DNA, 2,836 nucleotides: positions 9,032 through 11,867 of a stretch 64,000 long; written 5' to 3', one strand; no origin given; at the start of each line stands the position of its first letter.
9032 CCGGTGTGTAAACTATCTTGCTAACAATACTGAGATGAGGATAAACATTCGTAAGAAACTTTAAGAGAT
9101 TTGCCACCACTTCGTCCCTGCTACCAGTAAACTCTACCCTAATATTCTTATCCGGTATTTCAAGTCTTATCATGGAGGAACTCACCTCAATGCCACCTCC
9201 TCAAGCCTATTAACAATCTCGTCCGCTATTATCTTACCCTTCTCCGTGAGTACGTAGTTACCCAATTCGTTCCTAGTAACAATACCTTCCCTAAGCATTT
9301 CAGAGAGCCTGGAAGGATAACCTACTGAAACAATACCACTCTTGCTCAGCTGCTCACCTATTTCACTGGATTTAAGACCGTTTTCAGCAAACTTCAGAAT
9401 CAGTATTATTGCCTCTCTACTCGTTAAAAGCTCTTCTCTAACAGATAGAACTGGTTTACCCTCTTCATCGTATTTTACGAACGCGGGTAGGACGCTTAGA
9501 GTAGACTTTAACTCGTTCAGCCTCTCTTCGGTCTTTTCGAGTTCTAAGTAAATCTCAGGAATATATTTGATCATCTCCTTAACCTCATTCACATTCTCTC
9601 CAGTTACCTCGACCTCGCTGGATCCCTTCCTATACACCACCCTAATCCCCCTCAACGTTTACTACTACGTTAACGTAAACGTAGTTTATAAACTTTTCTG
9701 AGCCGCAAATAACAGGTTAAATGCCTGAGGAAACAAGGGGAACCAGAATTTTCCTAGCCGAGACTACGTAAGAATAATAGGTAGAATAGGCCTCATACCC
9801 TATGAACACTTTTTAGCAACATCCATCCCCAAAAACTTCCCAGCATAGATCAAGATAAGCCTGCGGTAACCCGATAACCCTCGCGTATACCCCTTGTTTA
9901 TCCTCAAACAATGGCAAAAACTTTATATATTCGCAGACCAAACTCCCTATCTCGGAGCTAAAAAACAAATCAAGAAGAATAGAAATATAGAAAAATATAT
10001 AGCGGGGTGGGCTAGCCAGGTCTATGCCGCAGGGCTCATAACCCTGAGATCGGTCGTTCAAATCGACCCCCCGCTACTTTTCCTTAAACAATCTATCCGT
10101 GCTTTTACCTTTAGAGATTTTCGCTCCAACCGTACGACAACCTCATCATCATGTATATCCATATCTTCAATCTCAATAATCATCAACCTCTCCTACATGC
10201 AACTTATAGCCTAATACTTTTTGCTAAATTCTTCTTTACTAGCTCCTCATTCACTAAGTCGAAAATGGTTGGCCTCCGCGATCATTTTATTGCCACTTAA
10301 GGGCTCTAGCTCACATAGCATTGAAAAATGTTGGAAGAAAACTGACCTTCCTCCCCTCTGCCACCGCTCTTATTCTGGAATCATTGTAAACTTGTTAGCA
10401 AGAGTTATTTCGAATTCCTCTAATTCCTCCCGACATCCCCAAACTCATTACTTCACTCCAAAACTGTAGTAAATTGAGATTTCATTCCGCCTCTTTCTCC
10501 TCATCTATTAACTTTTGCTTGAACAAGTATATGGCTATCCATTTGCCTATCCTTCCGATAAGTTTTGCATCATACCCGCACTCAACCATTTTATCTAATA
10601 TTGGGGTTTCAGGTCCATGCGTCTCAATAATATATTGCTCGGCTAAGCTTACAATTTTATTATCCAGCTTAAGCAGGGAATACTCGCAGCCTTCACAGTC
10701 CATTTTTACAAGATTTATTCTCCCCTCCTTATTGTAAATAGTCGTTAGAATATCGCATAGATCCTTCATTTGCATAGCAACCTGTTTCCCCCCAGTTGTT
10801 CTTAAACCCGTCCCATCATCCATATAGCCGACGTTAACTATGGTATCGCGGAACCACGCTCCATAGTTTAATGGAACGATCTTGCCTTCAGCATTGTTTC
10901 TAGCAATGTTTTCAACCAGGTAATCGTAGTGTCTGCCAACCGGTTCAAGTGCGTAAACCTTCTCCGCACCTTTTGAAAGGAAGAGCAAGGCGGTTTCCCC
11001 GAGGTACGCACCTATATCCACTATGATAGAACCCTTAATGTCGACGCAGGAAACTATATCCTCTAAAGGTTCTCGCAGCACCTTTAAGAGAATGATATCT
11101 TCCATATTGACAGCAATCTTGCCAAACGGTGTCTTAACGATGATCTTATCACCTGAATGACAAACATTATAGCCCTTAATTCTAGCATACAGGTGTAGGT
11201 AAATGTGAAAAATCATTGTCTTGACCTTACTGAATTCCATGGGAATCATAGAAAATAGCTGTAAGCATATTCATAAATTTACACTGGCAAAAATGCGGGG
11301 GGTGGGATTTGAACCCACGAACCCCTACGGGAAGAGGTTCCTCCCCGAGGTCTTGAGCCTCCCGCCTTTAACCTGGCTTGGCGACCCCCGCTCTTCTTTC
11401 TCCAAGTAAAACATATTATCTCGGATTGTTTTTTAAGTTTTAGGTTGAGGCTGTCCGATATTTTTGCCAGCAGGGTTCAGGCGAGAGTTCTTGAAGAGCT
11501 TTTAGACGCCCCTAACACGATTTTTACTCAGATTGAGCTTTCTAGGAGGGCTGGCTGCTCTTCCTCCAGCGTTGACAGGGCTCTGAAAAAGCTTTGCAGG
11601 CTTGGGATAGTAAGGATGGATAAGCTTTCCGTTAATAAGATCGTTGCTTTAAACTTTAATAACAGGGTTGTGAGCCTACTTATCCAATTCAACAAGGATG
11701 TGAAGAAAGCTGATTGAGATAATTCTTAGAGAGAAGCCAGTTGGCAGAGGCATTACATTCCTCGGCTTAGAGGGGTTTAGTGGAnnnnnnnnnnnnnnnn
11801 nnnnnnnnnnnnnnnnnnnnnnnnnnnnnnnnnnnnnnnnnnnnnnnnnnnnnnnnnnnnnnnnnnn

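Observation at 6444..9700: Four-gene operon: two paralogous small winged-helix proteins, a NurA-like nuclease and a HerA/DUF87-like ATPase, with no Mre11/Rad50 nearby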

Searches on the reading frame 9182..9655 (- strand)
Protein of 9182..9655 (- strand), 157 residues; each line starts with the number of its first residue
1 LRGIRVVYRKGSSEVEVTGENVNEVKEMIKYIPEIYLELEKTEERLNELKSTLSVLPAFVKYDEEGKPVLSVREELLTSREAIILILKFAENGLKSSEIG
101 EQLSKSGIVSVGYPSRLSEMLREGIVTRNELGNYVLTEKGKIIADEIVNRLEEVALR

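Call 4: search_protein_families(library=pfam, proteins=[window:9182-9655:-], max_evalue=1)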
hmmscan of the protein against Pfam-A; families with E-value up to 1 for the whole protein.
window:9182-9655:- (157 aa): 4 families
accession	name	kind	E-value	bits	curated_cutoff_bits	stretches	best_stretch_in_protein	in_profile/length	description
PF21011.2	CetZ_C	-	0.012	15.5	21.6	1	88-129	32-73/180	Tubulin-like CetZ, C-terminal domain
PF14947.12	HTH_45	-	0.016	15.7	25.5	1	117-149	40-71/77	Winged helix-turn-helix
PF25213.1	HVO_A0261_N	-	0.039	14.3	35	1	117-155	45-82/86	HVO_A0261 N-terminal domain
PF14277.12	DUF4364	-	0.079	13.2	26.9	1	93-152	15-78/162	Domain of unknown function (DUF4364)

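Call 5: search_protein_families(library=padloc, proteins=[window:9182-9655:-], max_evalue=1)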
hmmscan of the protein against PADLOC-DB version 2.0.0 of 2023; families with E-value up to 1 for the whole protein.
window:9182-9655:- (157 aa): 0 families

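Call 6: search_protein_families(library=ncbifam, proteins=[window:9182-9655:-], max_evalue=1)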
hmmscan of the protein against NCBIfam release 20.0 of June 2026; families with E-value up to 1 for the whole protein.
window:9182-9655:- (157 aa): 2 families
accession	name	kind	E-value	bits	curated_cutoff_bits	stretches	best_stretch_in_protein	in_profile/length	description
NF053610.1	Sso10a_fam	subfamily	0.091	12.8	60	1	117-142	38-62/64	Sso10a family chromatin protein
NF011105.0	PRK14532.1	equivalog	0.11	12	162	1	118-153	32-69/189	adenylate kinase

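Call 44: predict_structure(alignment_id=A5)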
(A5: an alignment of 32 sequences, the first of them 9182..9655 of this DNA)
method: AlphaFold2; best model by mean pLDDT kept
length: 157 residues; sequences in the alignment: 32
mean_pLDDT: 86.4   pTM: 0.63
mean pLDDT of the five models: 86.4, 86.2, 85.4, 85.3, 83.3
residues with pLDDT >= 90: 77; 70-90: 63; 50-70: 13; < 50: 4
segments of 3 or more residues with pLDDT < 50: 52-55
pLDDT, mean of each block of 10 residues (from residue 1): 82 88 91 88 73 59 88 80 95 94 90 94 97 97 92 69
secondary structure, 60 per line:
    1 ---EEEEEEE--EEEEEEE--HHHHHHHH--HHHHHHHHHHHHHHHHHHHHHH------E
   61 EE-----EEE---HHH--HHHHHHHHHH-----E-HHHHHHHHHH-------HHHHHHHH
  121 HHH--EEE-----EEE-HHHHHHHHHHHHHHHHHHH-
elements in order: E4-10 E13-19 H22-29 H32-53 E60-62 E68-70 H79-88 H96-105 H113-123 E126-128 E134-136 H138-156

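Call 49: fold_search(model_id=the predicted structure, library=pdb)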
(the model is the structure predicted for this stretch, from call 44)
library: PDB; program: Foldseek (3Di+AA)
matches with E <= 10: 1176; with E <= 0.001: 0
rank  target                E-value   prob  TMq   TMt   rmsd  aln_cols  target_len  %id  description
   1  5aiq_D                1.2e-03  1.00  0.40  0.48  12.1       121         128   16  Crystal structure of ligand-free NadR (released 2016-03-02)
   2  1tbx_B                1.9e-03  1.00  0.40  0.63   3.3        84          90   23  Crystal structure of SSV1 F-93 (released 2004-07-13)
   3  4hv6_A                3.1e-03  1.00  0.40  0.47   2.3        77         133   22  Structure of MNTR H77A mutant in apo- and mn-bound forms (released 2012-11-21)
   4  2rdp                  3.1e-03  1.00  0.38  0.42  14.6       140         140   19  The structure of a MarR family protein from Bacillus stearothermophilus (released 2007-11-13)
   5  2fbh                  4.0e-03  1.00  0.39  0.44  11.8       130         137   18  The crystal structure of transcriptional regulator PA3341 (released 2005-12-20)
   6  6c28_B                4.0e-03  1.00  0.35  0.39   4.3        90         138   26  Transcriptional repressor, CouR, bound to p-coumaroyl-CoA (released 2018-05-30)
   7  1on2_A                4.2e-03  1.00  0.38  0.44   4.4        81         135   20  Bacillus subtilis Manganese Transport Regulator (MntR), D8M Mutant, Bound to Manganese (released 2003-07-15)
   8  4hx8_A                4.5e-03  1.00  0.39  0.45   2.7        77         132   22  Structure of metal-free MNTR mutant E11K (released 2012-11-21)
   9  2f5f_B                5.1e-03  1.00  0.38  0.43   4.1        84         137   19  Bacillus subtilis manganese transport regulator (MNTR) bound to manganese, AC conformation, pH 8.5 (released 2006-03-07)
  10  2f5c                  5.4e-03  1.00  0.38  0.42   3.8        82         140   20  Bacillus subtilis Manganese transport regulator (MNTR) bound to manganese, hexagonal crystal form (released 2006-03-07)
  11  2f5f_A                6.5e-03  1.00  0.40  0.46   2.5        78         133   22  Bacillus subtilis manganese transport regulator (MNTR) bound to manganese, AC conformation, pH 8.5 (released 2006-03-07)
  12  1ddn_A                6.5e-03  1.00  0.35  0.45   3.1        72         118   18  DIPHTHERIA TOX REPRESSOR (C102D MUTANT)/TOX DNA OPERATOR COMPLEX (released 1998-10-14)
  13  3i53_B                6.9e-03  1.00  0.33  0.18   3.2        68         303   24  Crystal structure of an O-methyltransferase (NcsB1) from neocarzinostatin biosynthesis in complex with S-adenosyl-L-ho (released 2009-09-01)
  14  1lnw_F                6.9e-03  1.00  0.37  0.44   3.4        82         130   20  CRYSTAL STRUCTURE OF THE MEXR REPRESSOR OF THE MEXAB-OPRM MULTIDRUG EFFLUX OPERON OF PSEUDOMONAS AERUGINOSA (released 2002-09-11)
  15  5hsm                  6.9e-03  1.00  0.37  0.43   3.8        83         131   23  CRYSTAL STRUCTURE OF MYCOBACTERIUM TUBERCULOSIS MARR FAMILY PROTEIN RV2887 (released 2017-02-01)
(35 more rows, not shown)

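Call 81: search_protein_representatives(alignment_id=A5)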
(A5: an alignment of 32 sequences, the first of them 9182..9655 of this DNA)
Query: 32 sequences, 171 profile positions. Proteins with E-value up to 0.001 (for the whole library): 291; up to 1e-10: 60; up to 1e-30: 4. The best 150 are listed.
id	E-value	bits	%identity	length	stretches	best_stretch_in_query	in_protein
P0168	1.1e-53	197.6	-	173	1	2-169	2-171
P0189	2.2e-47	177.1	-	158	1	4-166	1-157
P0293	6.7e-38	146.2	-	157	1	4-164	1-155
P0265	1.2e-34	135.7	-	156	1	1-169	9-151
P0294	1.3e-27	112.8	-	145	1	6-165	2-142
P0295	5.8e-27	110.6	-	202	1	1-156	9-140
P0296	1.4e-25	106.1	-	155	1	5-162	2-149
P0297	1.4e-24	102.9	-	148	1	3-151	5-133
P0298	2.3e-24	102.2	-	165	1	1-165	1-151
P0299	3.5e-24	101.6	-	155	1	2-157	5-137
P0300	7.8e-24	100.4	-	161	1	5-165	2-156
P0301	6.0e-22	94.3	-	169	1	3-153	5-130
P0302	1.6e-20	89.6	-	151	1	5-151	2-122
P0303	1.8e-19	86.2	-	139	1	4-151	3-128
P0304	1.4e-18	83.3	-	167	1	4-144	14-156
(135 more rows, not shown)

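Call 92: search_protein_families(library=phrogs, proteins=[window:9182-9655:-], max_evalue=0.01)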
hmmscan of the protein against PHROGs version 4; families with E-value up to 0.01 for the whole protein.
window:9182-9655:- (157 aa): 1 family
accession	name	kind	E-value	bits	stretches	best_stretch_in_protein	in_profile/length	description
phrog_12817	-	transcription regulation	0.0018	19.2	1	17-151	9-147/151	transcriptional regulator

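Call 93: fold_search(model_id=the predicted structure, library=viral)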
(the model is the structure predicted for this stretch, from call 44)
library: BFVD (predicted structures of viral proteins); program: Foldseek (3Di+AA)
matches with E <= 10: 646; with E <= 0.001: 0
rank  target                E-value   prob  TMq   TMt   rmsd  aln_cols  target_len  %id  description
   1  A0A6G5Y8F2            2.9e-03  0.87  0.30  0.17  17.3       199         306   12  (no name in the UniProt tables at hand)
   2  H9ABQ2                5.4e-03  1.00  0.41  0.48   7.3        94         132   20  ORF1 [Halogeometricum pleomorphic virus 1]
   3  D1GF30                6.9e-03  1.00  0.43  0.72   2.7        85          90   19  Uncharacterized protein [Sulfolobus spindle-shaped virus 6]
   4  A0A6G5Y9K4            7.3e-03  0.94  0.31  0.21  16.8       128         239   12  (no name in the UniProt tables at hand)
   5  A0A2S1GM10            7.8e-03  1.00  0.39  0.31   4.0        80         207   16  Transcription factor MotA, activation domain [Erwinia phage Cronus]
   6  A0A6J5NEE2            1.2e-02  1.00  0.39  0.57   8.8        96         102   21  EAL domain-containing protein [uncultured Caudovirales phage]
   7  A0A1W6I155            1.7e-02  1.00  0.42  0.63   2.8        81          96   17  Putative DNA-binding protein [Sulfolobus polyhedral virus 1]
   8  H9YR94                2.1e-02  1.00  0.32  0.58   2.3        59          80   20  (no name in the UniProt tables at hand)
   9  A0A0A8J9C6            2.1e-02  1.00  0.36  0.51   4.8        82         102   10  Uncharacterized protein [Ralstonia phage RSL2]
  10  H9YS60                2.1e-02  0.96  0.32  0.23  13.0       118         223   15  (no name in the UniProt tables at hand)
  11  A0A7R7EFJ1            2.2e-02  1.00  0.41  0.58   2.3        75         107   19  (no name in the UniProt tables at hand)
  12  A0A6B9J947            2.5e-02  1.00  0.35  0.25   2.7        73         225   23  Uncharacterized protein [Vibrio phage vB_VchM_Kuja]
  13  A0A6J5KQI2            2.5e-02  0.97  0.33  0.24  12.9       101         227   19  SaV-like [uncultured Caudovirales phage]
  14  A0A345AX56            2.5e-02  0.80  0.35  0.29  16.1       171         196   14  (no name in the UniProt tables at hand)
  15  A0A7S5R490            2.8e-02  0.91  0.35  0.23  15.8       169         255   15  (no name in the UniProt tables at hand)
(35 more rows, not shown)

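Call 94: search_protein_families(library=pfam, alignment_id=A5, max_evalue=0.001)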
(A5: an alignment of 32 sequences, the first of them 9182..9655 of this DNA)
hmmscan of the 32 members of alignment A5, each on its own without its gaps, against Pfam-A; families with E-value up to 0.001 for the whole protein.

A. member 1, window:9182-9655:- (157 aa): 0 families

B. families by the number of members that match (of 32 scanned): 2 families
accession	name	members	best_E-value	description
PF13463.12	HTH_27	1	0.00028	Winged helix DNA-binding domain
PF03965.22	Penicillinase_R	1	0.00079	Penicillinase repressor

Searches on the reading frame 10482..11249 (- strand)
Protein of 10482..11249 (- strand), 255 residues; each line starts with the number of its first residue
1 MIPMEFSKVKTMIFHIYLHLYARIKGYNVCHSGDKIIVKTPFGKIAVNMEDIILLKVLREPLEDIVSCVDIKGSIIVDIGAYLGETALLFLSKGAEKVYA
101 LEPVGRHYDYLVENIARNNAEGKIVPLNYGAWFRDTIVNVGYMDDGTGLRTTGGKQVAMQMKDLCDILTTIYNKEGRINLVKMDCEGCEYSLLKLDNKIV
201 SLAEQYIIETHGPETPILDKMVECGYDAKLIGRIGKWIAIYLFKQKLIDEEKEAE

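Call 15: search_protein_families(library=pfam, proteins=[window:10482-11249:-], max_evalue=0.001)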
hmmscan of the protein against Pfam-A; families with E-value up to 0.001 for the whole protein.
window:10482-11249:- (255 aa): 2 families
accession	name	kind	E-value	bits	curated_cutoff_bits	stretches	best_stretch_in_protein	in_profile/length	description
PF05050.19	Methyltransf_21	-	6.3e-10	39.9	22.7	1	78-226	1-171/173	Methyltransferase FkbM domain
PF13383.12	Methyltransf_22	-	0.00097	19.2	22.4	0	160-212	158-208/252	Methyltransferase domain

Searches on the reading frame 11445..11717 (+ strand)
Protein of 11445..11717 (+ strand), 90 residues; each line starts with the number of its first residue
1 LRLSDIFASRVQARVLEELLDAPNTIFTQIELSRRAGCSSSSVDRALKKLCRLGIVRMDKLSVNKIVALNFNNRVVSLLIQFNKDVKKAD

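Call 15: search_protein_families(library=pfam, proteins=[window:11445-11717:+], max_evalue=0.001)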
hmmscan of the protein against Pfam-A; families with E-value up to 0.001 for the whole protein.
window:11445-11717:+ (90 aa): 7 families
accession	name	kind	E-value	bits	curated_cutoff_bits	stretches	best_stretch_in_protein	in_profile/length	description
PF12802.13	MarR_2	-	6.6e-07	29.8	27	1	10-57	5-51/61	MarR family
PF13545.12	HTH_Crp_2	-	9e-05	22.8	27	1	26-65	19-63/70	Crp-like helix-turn-helix domain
PF13412.12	HTH_24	-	0.00018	21.4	21.9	1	14-57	7-48/48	Winged helix-turn-helix DNA-binding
PF01047.28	MarR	-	0.00025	21.3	24.6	1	9-57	2-48/59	MarR family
PF08279.18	HTH_11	-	0.00027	21.2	25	1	13-55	3-44/55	HTH domain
PF25213.1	HVO_A0261_N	-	0.0004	20.7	35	1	6-58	7-56/86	HVO_A0261 N-terminal domain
PF09339.16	HTH_IclR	-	0.00049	20.3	22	1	14-59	7-51/52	IclR helix-turn-helix domain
